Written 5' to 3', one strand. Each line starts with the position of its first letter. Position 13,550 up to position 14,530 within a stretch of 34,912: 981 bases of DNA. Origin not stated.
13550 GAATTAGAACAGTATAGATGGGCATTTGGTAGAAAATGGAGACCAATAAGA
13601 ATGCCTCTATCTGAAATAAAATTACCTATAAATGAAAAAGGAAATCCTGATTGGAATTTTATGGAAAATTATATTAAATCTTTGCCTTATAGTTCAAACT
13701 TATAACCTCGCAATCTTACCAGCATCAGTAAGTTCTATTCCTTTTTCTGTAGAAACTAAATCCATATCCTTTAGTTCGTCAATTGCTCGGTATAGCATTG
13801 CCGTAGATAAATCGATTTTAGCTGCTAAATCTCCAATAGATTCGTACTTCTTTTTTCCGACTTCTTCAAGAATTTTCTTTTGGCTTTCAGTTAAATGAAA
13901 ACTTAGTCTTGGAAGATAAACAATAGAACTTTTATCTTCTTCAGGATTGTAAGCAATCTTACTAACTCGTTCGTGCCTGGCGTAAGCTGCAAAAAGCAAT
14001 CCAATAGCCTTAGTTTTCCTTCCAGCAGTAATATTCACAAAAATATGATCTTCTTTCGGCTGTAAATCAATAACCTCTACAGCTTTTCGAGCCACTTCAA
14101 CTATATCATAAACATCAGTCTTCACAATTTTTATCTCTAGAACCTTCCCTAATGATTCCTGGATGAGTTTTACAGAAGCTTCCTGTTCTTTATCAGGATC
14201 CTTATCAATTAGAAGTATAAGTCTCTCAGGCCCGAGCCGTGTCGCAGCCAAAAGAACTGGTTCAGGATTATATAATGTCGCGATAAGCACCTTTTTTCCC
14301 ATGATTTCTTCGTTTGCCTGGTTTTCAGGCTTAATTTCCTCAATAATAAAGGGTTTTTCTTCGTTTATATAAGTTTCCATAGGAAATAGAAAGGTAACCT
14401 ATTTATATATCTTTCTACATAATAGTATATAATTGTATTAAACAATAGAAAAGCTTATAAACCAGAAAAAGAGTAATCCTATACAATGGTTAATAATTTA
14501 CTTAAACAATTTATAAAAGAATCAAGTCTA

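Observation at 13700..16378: Orphan Csa3-like CARF-wHTH regulator divergently paired with a tandem classic-AAA+ ATPase and two coupled micro-ORFs: candidate ligand-controlled defence module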

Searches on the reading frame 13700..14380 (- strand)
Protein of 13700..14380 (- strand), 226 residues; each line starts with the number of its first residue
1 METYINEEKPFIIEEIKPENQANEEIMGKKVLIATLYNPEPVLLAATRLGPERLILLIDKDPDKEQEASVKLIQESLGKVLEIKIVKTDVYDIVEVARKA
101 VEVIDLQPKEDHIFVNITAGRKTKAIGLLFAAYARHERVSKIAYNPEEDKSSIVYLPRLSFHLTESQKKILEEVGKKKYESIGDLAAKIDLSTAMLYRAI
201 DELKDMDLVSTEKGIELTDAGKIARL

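Call 6: search_protein_families(library=pfam, proteins=[window:13700-14380:-], max_evalue=0.1)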
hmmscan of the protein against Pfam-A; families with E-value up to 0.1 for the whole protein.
window:13700-14380:- (226 aa): 14 families
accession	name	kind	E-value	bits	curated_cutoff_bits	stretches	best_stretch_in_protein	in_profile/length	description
PF19810.5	HFX_2341_N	-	1.2e-12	48.7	30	1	38-147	10-118/120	HFX_2341-like, N-terminal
PF23400.1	CARF_Card1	-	3.7e-07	30.7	24.6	1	55-156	30-130/146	Card1 CARF domain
PF13412.12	HTH_24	-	6.3e-05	22.9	21.9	1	164-209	2-47/48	Winged helix-turn-helix DNA-binding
PF25212.1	HVO_A0114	-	0.0011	19.1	27.6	1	159-214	16-71/84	HVO_A0114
PF08279.18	HTH_11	-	0.0024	18.1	25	1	167-206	2-42/55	HTH domain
PF09623.16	Cas_NE0113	-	0.0027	18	23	1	88-169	76-159/208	CRISPR-associated protein NE0113 (Cas_NE0113)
PF01047.28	MarR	-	0.0033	17.7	24.6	1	163-210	1-48/59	MarR family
PF09651.16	Cas_APE2256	-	0.0071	16.7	24.8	1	67-158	50-135/136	CRISPR-associated protein (Cas_APE2256)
PF25213.1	HVO_A0261_N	-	0.025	14.9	35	1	167-223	13-69/86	HVO_A0261 N-terminal domain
PF04025.18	RemA-like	-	0.034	14.7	26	0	85-126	10-51/73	Extracellular matrix regulatory protein A-like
PF21715.3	CggR_N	-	0.039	14.1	30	1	181-222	17-61/71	CggR N-terminal DNA binding domain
PF14947.12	HTH_45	-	0.046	14.2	25.5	0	170-221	11-62/77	Winged helix-turn-helix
PF13545.12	HTH_Crp_2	-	0.047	14.1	27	0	184-225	27-69/70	Crp-like helix-turn-helix domain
PF01978.25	TrmB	-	0.078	13.3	25.6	0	161-214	4-57/68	Sugar-specific transcriptional regulator TrmB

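Call 7: search_protein_families(library=padloc, proteins=[window:13700-14380:-], max_evalue=0.1)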
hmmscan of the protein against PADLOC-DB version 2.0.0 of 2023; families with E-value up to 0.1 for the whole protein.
window:13700-14380:- (226 aa): 53 families (the best 25 are shown)
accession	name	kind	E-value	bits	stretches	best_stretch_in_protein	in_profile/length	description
PDLC01849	CARF3--CARF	-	1.1e-69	232.1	1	29-226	2-197/197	-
PDLC01434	CasR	-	7e-29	99.1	1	31-223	3-188/191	"CAS-I,CAS-II,CAS-III,CAS-IV,CAS-V,CAS-VI; associated_signaling"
PDLC01268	CasR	-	2.9e-20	71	1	53-219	27-178/179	"CAS-I,CAS-II,CAS-III,CAS-IV,CAS-V,CAS-VI; associated_signaling"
PDLC01044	Csa3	-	4.8e-16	57.2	1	38-223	11-192/194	Type I-A associated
PDLC01867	CARF3--CARF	-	9.1e-16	56.3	1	46-213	19-190/200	-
PDLC01863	CARF3--CARF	-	1.5e-15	55.4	1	74-224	35-180/182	-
PDLC01879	CARF3--CARF_TM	-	3.8e-15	54.1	1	15-223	4-215/222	-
PDLC01866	CARF3--CARF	-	1.1e-13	49.7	1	40-223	13-202/207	-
PDLC01848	CARF3--CARF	-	3.7e-12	44.3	1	52-223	26-191/197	-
PDLC01852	CARF3--CARF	-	4.5e-11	41.1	1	54-223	30-206/208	-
PDLC01847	CARF3--CARF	-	4.6e-11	40.7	1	37-136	14-109/239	-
PDLC01860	CARF3--CARF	-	2.2e-09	35.7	1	54-212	30-190/210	-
PDLC01360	Csx1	-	6.1e-08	30.1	1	40-145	1-101/365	CAS-III; associated_signaling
PDLC01862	CARF3--CARF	-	7.5e-08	30.2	1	52-189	29-175/233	-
PDLC01801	CARF1--CARF_HEPN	-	9.9e-08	29.2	1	16-133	15-126/441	-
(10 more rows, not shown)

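Call 9: search_protein_families(library=ncbifam, proteins=[window:13700-14380:-], max_evalue=0.01)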
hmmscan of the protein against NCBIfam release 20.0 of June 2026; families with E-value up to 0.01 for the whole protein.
window:13700-14380:- (226 aa): 7 families
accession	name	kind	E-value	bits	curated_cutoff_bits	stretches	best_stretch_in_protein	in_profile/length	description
TIGR01884.1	cas_HTH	subfamily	1.1e-21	77.2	60.2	1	55-220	30-201/202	CRISPR-associated CARF protein Csa3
NF053606.1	Sta1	subfamily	2.5e-05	24.3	80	1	152-214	7-69/100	Sta1 family transcriptional regulator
TIGR02710.1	TIGR02710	equivalog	0.00015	20.8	83.9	1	43-138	4-99/384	TIGR02710 family CRISPR-associated CARF protein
NF005939.0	PRK07985.1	equivalog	0.0014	17.6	538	1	120-211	45-134/294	SDR family oxidoreductase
NF040939.2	trans_reg_lrs14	equivalog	0.0021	18.1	90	1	158-214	14-71/103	Lrs14 family HTH-type transcriptional regulator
NF041397.1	TranRegGlpR_Halo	equivalog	0.0031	17.2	300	1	166-214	6-54/253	HTH-type transcriptional regulator GlpR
NF038251.1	AdcR_fam_Zn_TF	equivalog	0.0086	16.3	175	0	158-213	29-83/143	zinc-dependent MarR family transcriptional regulator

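Call 20: find_homologous_proteins(query=window:13700-14380:-)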
Query window:13700-14380:- (226 aa): 1091 proteins with E <= 0.001 among 1683 candidates; the best 120 are listed.
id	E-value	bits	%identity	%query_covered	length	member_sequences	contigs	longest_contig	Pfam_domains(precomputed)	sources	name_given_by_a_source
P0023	1.2e-133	461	99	100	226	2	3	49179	PF22662.4,PF23400.2,PF19810.6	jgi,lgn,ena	-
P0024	5.9e-116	403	86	100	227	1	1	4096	PF22662.4,PF23400.2,PF19810.6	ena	-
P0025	2.2e-115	401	86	100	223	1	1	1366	PF22662.4,PF23400.2,PF19810.6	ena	-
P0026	9.6e-115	399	85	100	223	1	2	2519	PF22662.4,PF23400.2,PF19810.6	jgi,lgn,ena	-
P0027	1.0e-114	399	86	100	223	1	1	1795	PF22662.4,PF23400.2,PF19810.6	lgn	-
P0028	9.7e-114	396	85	100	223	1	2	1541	PF22662.4,PF23400.2,PF19810.6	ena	-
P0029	1.8e-113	395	86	100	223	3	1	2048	PF22662.4,PF23400.2,PF19810.6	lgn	-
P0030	6.5e-113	393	85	100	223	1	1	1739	PF13412.13,PF22662.4,PF23400.2,PF19810.6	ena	-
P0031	2.3e-112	392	85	100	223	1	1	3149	PF13412.13,PF22662.4,PF23400.2,PF19810.6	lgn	-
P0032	4.6e-112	391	85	100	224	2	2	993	PF13412.13,PF22662.4,PF23400.2,PF19810.6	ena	-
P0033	8.6e-112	390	85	100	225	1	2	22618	PF22662.4,PF23400.2,PF19810.6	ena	-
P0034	3.8e-111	388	84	100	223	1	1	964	PF23400.2,PF19810.6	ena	-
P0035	1.0e-110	386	83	100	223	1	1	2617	PF13412.13,PF22662.4,PF23400.2,PF19810.6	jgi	jgi:CRISPR-associated protein Csa3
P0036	1.3e-110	386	84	100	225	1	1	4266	PF13412.13,PF22662.4,PF23400.2,PF19810.6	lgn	-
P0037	4.2e-109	381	83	100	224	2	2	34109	PF13412.13,PF22662.4,PF23400.2,PF19810.6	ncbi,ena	-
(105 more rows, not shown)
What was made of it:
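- The family is very abundant (at least 1,091 clusters, the top 120 all at least 71% identical; call 20).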

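Call 21: find_related_loci(query=window:13700-14380:-, collection=genome_contigs, flank=7000)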
Query window:13700-14380:- (226 aa) in genome_contigs; peptide patterns used: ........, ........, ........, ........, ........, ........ (x = any residue, [..] = any of these).
206 stretches matched a pattern; 69 encode a relative of the query (tblastn E <= 1e-3); 69 distinct loci.
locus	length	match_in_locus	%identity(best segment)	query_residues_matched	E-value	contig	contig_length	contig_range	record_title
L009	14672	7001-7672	83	1-226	3e-120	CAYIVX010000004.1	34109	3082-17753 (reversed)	MAG TPA_asm: Candidatus Woesearchaeota archaeon isolate ERP119705_co5_617 genome assembly, contig: NODE_1456_length_3410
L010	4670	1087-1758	82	1-226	3e-118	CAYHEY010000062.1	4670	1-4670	MAG TPA_asm: Candidatus Woesearchaeota archaeon isolate ERP119705_co12_128 genome assembly, contig: NODE_25407_length_46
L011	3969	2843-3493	80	1-226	3e-116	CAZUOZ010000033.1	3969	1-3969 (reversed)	MAG TPA_asm: Candidatus Woesearchaeota archaeon isolate SRP192927_co10_255 genome assembly, contig: NODE_25521_length_39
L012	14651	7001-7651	76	1-226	3e-112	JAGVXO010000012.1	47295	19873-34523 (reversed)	Candidatus Pacearchaeota archaeon isolate RIFOXYB1_FULL_32_14 rifoxyb1_full_scaffold_640, whole genome shotgun sequence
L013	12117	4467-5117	73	1-226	3e-105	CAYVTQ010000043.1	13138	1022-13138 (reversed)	MAG TPA_asm: uncultured Methanosarcinales archaeon isolate binchicken_co227_1181 genome assembly, contig: NODE_8855_leng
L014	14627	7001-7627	79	19-226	8e-105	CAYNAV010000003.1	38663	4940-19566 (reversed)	MAG TPA_asm: Candidatus Woesearchaeota archaeon isolate SRP178699_co1_438 genome assembly, contig: NODE_997_length_38663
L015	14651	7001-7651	72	1-226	2e-104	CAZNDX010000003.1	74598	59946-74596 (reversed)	MAG TPA_asm: uncultured Methanosarcinales archaeon isolate binchicken_co130_36 genome assembly, contig: NODE_600_length_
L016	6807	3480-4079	78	27-226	4e-104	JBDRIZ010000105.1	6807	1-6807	MAG: Candidatus Woesearchaeota archaeon isolate MEGAHIT-group-1.614 k141_9957212, whole genome shotgun sequence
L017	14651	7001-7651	73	1-226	4e-104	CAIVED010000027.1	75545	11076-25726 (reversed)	uncultured archaeon isolate AlinenSediments_bin-0934 genome assembly, contig: bin-0934:27/44, whole genome shotgun seque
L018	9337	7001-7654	72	1-226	2e-103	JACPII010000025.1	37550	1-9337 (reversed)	MAG: Candidatus Woesearchaeota archaeon isolate NC_groundwater_436_Ag_B-0.1um_47_15 GD18-4_B1_scaffold_143841, whole gen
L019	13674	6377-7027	70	1-226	4e-102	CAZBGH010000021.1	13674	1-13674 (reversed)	MAG TPA_asm: uncultured Methanosarcinales archaeon isolate binchicken_co21_254 genome assembly, contig: NODE_3068_length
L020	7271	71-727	71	1-226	4e-102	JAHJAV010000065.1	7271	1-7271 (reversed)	MAG: Nanoarchaeota archaeon isolate Modern_marine.mb.228 Modern_marine.mb.228_k141_1193983, whole genome shotgun sequenc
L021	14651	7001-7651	72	1-225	9e-102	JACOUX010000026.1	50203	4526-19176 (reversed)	MAG: Candidatus Woesearchaeota archaeon isolate NC_groundwater_84_Ag_S-0.1um_40_33 S35_SO-1_scaffold_176037, whole genom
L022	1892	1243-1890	74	11-225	2e-107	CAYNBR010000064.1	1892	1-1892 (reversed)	MAG TPA_asm: Candidatus Woesearchaeota archaeon isolate ERP125453_co2_375 genome assembly, contig: NODE_85371_length_189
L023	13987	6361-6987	74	18-226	2e-101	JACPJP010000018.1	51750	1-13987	MAG: Candidatus Woesearchaeota archaeon isolate NC_groundwater_471_Ag_B-0.1um_36_15 S34_3B_scaffold_264951, whole genome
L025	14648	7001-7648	70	1-226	6e-100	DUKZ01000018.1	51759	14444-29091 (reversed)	MAG TPA_asm: Candidatus Woesearchaeota archaeon isolate UBA9989 contig_14500, whole genome shotgun sequence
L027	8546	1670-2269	76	27-226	2e-99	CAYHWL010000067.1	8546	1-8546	MAG TPA_asm: uncultured Methanosarcinales archaeon isolate ERP119705_co15_581 genome assembly, contig: NODE_10101_length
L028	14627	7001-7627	70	18-226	1e-98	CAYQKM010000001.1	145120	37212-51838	MAG TPA_asm: Candidatus Woesearchaeota archaeon isolate SRP263991_co6_206 genome assembly, contig: NODE_13_length_145120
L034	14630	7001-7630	72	20-226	6e-97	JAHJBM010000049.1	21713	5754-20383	MAG: Candidatus Micrarchaeota archaeon isolate Modern_marine.mb.254 Modern_marine.mb.254_k141_1375654, whole genome shot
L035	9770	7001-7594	73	29-226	2e-96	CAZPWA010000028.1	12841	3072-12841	MAG TPA_asm: Candidatus Micrarchaeota archaeon isolate SRP135725_co1_582 genome assembly, contig: NODE_6676_length_12841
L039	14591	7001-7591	71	30-226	4e-92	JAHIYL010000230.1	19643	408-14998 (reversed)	MAG: Nanoarchaeota archaeon isolate Modern_marine.mb.116 Modern_marine.mb.116_k141_2071366, whole genome shotgun sequenc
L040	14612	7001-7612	69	25-226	4e-91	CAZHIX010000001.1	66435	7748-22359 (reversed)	MAG TPA_asm: Candidatus Micrarchaeota archaeon isolate SRP263991_co1_512 genome assembly, contig: NODE_336_length_66435_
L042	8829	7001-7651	65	13-226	3e-89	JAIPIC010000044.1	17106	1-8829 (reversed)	MAG: Candidatus Woesearchaeota archaeon isolate Tobar13.5m-G65 Tobar13-5m-C3794, whole genome shotgun sequence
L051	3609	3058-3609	71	1-193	4e-85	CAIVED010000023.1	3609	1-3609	uncultured archaeon isolate AlinenSediments_bin-0934 genome assembly, contig: bin-0934:23/44, whole genome shotgun seque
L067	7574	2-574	58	36-226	2e-72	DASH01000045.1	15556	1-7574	MAG TPA_asm: Candidatus Woesearchaeota archaeon UBA153 UBA153_contig_47162, whole genome shotgun sequence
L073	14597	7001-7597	63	30-226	2e-83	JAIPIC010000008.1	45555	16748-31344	MAG: Candidatus Woesearchaeota archaeon isolate Tobar13.5m-G65 Tobar13-5m-C899, whole genome shotgun sequence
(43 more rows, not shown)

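Call 42: search_solved_structures(query=window:13700-14380:-, max_evalue=0.01, show_alignments=2)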
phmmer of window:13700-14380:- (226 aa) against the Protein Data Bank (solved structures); distinct sequences matched with E-value up to 0.01: 0.

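Call 48: find_encoding_contigs(protein=P0023, flank=10000, max_places=3)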
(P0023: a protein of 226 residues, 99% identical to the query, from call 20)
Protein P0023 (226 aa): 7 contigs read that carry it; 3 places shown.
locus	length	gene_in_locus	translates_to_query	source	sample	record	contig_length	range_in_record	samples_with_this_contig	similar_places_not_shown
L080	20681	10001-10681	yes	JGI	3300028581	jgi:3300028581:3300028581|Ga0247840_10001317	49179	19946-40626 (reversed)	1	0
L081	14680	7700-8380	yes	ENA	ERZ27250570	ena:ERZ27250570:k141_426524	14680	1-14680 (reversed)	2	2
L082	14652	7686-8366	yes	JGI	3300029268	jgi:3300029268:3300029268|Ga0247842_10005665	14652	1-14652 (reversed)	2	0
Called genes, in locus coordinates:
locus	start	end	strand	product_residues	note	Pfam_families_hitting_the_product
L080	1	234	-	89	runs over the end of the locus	-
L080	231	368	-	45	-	-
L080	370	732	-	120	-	-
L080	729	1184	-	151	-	-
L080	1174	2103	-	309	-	PF13683:rve_3 (weak)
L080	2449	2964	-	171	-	-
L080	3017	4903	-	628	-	PF13589:HATPase_c_3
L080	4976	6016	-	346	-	PF00145:DNA_methylase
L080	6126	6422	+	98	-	-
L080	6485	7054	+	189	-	-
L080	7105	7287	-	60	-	-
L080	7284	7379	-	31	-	-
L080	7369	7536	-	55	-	PF25787:HTH_SB, PF13384:HTH_23 (weak)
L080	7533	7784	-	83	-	-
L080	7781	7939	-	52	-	-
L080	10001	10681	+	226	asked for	PF19810:HFX_2341_N, PF22662:Csa3_N (weak), PF23400:CARF_Card1 (weak)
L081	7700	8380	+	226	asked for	PF19810:HFX_2341_N, PF22662:Csa3_N (weak), PF23400:CARF_Card1 (weak)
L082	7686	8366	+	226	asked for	PF19810:HFX_2341_N, PF22662:Csa3_N (weak), PF23400:CARF_Card1 (weak)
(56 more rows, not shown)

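Call 59: find_related_loci(query=window:13700-14380:-, collection=viral_contigs, flank=10000)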
Query window:13700-14380:- (226 aa) in viral_contigs; peptide patterns used: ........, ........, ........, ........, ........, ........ (x = any residue, [..] = any of these).
5 stretches matched a pattern; 1 encode a relative of the query (tblastn E <= 1e-3); 1 distinct loci.
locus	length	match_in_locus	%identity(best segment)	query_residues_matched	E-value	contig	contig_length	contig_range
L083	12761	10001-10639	63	16-226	6e-87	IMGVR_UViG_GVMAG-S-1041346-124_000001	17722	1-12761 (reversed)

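Call 63: search_solved_structures(query=A2, max_evalue=1, show_alignments=2)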
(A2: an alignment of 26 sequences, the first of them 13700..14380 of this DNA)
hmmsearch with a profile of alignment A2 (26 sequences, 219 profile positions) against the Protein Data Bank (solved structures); distinct sequences matched with E-value up to 1: 14.
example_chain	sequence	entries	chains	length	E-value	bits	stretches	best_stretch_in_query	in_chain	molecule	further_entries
8bao_A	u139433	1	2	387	0.00053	22.5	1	32-119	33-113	DUF1887 family protein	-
5jlu_A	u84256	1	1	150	0.0031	20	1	150-205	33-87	Adhesin competence repressor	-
5jls_A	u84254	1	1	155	0.0034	19.9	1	150-205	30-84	Adhesin competence repressor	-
5yhx_A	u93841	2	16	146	0.075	15.5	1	153-206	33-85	Zinc transport transcriptional regulator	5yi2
5yhy_A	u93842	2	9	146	0.079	15.4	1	153-206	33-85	Zinc transport transcriptional regulator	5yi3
6cmv_A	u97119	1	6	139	0.086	15.3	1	139-207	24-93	Transcriptional regulator Lrs14-like protein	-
5yi0_B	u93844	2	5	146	0.096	15.1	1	153-206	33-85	Zinc transport transcriptional regulator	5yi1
5yhz_A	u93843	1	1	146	0.11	15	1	153-206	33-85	Zinc transport transcriptional regulator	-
3i4p_A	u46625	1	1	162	0.16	14.4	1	160-203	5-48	Transcriptional regulator, AsnC family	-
3tgn_A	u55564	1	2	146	0.36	13.2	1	154-207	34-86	Adc operon repressor AdcR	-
6fi9_A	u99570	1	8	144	0.45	12.9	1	153-206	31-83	Transcriptional regulator ZitR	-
6oyy_B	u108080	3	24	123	0.8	12.1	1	83-154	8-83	Aspartate 1-decarboxylase alpha chain | Aspartate 1 decarboxylase alpha chain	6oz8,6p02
6p1y_B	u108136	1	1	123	0.81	12.1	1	83-154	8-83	Aspartate 1-decarboxylase alpha chain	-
2c45_A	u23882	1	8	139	0.85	12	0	81-154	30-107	Aspartate 1-decarboxylase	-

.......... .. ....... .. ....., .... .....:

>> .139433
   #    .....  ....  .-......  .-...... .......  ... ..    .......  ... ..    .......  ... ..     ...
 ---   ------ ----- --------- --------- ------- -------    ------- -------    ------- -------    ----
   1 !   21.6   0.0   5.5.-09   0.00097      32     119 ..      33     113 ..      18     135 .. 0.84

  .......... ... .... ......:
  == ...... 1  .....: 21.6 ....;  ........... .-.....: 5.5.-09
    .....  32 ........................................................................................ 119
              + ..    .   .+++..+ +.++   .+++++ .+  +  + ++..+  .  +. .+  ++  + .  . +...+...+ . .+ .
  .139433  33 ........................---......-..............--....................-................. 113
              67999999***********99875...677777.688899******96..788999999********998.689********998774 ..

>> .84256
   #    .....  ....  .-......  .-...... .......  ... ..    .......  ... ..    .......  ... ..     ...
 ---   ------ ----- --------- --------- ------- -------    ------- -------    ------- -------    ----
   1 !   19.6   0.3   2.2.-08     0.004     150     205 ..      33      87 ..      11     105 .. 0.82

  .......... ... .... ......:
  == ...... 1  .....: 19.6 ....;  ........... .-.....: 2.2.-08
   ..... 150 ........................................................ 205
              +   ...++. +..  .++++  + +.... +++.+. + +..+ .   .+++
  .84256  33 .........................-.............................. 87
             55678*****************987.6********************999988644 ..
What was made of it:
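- Tried and rejected: Direct sequence match of the CARF protein to PDB: phmmer found none, and the profile found only a weak Can2 hit (calls 42, 63).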
